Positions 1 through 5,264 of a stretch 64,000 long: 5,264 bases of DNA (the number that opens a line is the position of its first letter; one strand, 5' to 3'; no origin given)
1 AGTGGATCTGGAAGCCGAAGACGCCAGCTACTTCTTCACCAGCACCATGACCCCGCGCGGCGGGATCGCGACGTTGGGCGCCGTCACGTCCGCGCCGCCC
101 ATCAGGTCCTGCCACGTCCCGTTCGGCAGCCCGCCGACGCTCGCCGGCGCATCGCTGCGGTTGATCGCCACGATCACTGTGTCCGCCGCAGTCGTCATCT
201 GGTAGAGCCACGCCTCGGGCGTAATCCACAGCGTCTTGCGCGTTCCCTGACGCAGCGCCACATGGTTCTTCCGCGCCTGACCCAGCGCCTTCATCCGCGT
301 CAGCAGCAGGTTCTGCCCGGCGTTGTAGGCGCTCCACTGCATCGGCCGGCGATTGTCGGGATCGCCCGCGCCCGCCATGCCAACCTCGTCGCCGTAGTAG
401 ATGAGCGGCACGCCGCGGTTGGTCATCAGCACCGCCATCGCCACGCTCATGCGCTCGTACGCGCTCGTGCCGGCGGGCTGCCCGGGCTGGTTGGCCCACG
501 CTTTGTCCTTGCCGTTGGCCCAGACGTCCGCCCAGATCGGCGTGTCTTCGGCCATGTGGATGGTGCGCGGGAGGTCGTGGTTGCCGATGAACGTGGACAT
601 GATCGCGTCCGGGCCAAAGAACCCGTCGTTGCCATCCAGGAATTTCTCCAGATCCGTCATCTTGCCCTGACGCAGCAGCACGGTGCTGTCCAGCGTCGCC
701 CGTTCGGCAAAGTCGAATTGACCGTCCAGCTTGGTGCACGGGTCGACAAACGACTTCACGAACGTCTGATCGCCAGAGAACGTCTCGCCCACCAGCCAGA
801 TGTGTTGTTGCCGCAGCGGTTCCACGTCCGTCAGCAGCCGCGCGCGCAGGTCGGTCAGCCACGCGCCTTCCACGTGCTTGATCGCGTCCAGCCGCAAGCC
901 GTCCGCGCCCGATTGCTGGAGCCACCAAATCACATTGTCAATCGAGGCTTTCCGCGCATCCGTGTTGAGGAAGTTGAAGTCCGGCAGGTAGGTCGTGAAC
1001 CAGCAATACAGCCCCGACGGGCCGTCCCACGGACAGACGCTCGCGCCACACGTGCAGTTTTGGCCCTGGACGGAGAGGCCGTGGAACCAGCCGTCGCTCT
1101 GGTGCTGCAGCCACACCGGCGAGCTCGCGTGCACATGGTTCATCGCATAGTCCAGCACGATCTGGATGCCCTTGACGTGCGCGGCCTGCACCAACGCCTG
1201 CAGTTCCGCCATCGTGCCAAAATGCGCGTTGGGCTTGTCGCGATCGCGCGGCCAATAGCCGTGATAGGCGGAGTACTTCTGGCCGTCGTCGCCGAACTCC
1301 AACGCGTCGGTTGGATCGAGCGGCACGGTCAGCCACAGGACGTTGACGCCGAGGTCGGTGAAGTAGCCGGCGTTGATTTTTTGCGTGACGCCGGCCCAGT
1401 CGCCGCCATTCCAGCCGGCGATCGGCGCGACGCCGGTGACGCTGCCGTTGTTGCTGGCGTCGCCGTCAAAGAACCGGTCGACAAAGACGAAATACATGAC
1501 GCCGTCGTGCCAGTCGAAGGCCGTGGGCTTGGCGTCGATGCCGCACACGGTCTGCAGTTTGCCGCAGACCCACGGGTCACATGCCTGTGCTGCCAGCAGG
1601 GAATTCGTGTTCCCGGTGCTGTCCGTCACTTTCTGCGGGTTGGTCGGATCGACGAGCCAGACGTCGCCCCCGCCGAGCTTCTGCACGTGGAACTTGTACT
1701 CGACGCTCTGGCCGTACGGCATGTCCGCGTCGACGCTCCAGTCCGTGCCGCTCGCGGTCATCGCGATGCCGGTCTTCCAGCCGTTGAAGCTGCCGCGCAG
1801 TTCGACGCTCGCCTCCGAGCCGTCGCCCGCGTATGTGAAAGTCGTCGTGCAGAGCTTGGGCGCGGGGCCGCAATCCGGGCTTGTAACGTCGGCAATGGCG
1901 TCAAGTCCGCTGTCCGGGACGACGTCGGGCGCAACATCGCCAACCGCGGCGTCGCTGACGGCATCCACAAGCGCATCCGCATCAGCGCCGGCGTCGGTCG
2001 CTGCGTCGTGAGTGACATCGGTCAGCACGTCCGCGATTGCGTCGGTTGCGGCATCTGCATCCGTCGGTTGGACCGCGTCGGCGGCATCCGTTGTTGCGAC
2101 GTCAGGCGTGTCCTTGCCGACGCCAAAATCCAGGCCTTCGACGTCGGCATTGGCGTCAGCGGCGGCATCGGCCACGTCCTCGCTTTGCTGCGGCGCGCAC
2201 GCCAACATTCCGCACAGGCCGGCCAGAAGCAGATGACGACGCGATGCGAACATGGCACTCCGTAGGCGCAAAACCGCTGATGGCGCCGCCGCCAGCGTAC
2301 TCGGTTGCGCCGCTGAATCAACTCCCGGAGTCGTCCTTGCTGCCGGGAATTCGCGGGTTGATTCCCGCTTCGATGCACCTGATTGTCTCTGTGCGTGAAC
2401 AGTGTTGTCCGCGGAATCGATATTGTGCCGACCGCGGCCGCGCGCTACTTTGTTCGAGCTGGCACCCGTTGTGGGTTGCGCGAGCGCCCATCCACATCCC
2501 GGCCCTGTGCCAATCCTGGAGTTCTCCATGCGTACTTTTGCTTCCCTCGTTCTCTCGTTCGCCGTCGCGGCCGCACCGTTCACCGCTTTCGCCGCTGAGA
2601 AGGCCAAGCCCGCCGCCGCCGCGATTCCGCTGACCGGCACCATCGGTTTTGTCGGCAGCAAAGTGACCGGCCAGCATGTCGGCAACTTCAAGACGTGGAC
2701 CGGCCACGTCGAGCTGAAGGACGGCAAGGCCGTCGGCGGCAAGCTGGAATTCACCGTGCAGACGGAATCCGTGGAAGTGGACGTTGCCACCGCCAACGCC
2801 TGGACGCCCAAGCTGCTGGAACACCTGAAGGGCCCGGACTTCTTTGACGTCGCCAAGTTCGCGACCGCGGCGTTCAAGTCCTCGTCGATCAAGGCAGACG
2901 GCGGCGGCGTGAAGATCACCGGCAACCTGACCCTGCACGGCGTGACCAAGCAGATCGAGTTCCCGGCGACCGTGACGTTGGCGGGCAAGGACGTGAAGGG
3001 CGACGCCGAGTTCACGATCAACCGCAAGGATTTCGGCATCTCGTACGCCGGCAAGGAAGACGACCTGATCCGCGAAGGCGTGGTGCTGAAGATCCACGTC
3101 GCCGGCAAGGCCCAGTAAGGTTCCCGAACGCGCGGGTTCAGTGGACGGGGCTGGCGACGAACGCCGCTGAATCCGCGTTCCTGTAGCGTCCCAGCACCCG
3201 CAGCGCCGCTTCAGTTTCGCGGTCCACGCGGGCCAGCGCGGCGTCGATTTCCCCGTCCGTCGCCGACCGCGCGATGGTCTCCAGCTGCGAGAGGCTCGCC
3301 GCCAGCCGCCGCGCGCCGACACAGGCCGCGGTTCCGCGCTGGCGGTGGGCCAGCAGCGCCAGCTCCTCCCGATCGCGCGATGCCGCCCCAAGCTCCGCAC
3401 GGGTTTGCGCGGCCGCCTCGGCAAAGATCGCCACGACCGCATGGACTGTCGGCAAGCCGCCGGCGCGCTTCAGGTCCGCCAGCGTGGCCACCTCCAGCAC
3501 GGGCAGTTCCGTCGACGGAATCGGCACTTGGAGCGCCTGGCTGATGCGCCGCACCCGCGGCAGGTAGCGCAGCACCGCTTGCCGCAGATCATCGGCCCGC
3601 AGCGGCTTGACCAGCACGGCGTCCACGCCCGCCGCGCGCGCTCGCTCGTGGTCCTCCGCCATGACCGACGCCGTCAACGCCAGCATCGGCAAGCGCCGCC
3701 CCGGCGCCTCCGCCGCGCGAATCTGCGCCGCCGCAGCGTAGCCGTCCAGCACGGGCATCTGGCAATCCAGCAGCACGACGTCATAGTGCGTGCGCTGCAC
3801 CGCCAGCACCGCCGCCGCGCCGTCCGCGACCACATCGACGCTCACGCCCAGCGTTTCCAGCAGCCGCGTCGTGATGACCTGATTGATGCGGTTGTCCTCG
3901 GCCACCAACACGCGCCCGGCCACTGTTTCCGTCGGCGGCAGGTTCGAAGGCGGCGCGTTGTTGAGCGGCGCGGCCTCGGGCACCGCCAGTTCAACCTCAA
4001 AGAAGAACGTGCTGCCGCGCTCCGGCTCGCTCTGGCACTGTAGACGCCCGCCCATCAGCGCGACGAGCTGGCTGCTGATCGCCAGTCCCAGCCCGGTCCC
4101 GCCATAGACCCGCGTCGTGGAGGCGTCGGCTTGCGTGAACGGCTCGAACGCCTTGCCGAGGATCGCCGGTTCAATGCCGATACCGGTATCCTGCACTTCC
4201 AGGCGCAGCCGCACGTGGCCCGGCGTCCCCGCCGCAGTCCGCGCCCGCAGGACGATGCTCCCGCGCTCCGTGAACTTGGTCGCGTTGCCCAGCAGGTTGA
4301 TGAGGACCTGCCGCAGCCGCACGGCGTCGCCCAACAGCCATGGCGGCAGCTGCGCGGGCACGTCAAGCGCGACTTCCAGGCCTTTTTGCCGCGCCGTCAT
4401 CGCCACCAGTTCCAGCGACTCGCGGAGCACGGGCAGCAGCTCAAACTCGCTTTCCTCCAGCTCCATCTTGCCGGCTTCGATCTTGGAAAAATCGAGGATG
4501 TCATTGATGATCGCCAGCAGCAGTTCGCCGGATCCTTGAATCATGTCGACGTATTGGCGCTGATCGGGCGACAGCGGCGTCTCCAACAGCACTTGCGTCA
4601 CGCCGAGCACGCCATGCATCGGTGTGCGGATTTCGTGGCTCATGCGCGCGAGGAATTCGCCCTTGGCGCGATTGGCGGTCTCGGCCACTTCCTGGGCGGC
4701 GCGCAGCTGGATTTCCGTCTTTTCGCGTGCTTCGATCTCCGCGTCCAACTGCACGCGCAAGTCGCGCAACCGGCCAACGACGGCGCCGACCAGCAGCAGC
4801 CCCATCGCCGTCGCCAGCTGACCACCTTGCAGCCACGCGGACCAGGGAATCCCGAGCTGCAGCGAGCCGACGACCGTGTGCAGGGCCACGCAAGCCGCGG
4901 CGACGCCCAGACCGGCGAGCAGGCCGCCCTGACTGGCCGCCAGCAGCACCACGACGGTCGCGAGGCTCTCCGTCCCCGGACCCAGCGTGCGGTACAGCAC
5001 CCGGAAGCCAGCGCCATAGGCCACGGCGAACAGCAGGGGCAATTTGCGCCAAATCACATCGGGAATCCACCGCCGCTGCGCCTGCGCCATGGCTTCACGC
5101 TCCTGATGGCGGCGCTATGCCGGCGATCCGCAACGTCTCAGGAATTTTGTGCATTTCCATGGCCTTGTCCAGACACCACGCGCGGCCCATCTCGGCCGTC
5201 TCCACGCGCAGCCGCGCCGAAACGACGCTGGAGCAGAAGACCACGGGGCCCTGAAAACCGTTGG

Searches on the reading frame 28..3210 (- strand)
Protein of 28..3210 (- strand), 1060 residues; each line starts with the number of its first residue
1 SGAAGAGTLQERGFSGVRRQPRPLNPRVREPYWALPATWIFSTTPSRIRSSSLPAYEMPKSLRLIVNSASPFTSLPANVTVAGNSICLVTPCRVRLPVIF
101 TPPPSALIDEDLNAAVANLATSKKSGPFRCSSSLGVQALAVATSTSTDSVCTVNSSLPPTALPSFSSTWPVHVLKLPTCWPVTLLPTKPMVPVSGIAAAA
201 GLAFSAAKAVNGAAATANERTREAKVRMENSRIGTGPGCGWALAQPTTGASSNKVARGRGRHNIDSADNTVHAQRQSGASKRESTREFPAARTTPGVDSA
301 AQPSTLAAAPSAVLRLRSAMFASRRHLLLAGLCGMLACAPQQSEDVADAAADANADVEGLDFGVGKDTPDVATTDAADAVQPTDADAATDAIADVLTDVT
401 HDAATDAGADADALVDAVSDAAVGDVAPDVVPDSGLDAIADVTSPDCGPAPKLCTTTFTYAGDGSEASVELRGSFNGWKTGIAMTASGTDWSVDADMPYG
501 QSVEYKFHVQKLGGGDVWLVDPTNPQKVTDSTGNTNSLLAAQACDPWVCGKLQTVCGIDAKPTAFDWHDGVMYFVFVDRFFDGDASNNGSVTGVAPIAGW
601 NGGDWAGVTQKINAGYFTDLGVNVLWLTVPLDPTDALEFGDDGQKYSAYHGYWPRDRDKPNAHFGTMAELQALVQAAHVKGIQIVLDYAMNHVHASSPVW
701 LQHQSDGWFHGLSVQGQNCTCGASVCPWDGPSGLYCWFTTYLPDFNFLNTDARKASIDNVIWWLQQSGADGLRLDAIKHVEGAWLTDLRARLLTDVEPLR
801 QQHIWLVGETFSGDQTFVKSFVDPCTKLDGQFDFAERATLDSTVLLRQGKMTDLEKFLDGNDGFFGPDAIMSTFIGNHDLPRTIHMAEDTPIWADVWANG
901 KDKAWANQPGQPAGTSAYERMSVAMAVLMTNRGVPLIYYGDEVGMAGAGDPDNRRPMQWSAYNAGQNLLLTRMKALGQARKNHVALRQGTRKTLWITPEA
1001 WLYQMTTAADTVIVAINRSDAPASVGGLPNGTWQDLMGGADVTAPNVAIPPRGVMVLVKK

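Call 63: search_protein_families(library=pfam, proteins=[window:28-3210:-], max_evalue=0.00001)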
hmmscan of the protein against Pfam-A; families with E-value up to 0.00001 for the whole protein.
window:28-3210:- (1060 aa): 2 families
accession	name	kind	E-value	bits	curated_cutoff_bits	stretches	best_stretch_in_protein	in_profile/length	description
PF00128.31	Alpha-amylase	-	4.4e-37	128.8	22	1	574-965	1-397/446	Alpha amylase, catalytic domain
PF16561.11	AMPK1_CBM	-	1.1e-08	35.6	26.8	1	455-542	2-80/85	Glycogen recognition site of AMP-activated protein kinase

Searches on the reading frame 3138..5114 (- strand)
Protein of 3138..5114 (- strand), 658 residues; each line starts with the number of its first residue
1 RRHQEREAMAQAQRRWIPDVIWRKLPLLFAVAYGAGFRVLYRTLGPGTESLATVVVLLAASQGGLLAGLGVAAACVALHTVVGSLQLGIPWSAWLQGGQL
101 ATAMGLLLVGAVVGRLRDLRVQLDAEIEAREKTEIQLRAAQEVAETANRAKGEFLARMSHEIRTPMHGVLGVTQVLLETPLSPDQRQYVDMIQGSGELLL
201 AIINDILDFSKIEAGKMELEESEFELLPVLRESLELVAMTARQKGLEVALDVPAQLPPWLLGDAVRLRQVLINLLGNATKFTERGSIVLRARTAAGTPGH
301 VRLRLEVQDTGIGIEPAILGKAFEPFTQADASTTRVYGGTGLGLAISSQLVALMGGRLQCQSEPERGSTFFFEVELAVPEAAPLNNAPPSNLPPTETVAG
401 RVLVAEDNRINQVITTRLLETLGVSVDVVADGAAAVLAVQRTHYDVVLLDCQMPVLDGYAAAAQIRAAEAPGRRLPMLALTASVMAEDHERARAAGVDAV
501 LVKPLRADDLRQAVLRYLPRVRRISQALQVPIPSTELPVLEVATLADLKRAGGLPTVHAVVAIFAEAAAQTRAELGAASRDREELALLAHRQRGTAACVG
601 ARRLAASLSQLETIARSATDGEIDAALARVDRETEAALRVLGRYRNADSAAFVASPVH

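Call 63: search_protein_families(library=pfam, proteins=[window:3138-5114:-], max_evalue=0.00001)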
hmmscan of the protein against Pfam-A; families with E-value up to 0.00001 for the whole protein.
window:3138-5114:- (658 aa): 3 families
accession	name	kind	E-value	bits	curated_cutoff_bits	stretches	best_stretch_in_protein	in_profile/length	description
PF02518.31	HATPase_c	-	1.2e-27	96.9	26.4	1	262-376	1-109/111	Histidine kinase-, DNA gyrase B-, and HSP90-like ATPase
PF00512.31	HisKA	-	1.5e-22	79.8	26.9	1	150-215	1-66/66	His Kinase A (phospho-acceptor) domain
PF00072.30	Response_reg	-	1.6e-21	77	30.2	1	402-514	1-110/111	Response regulator receiver domain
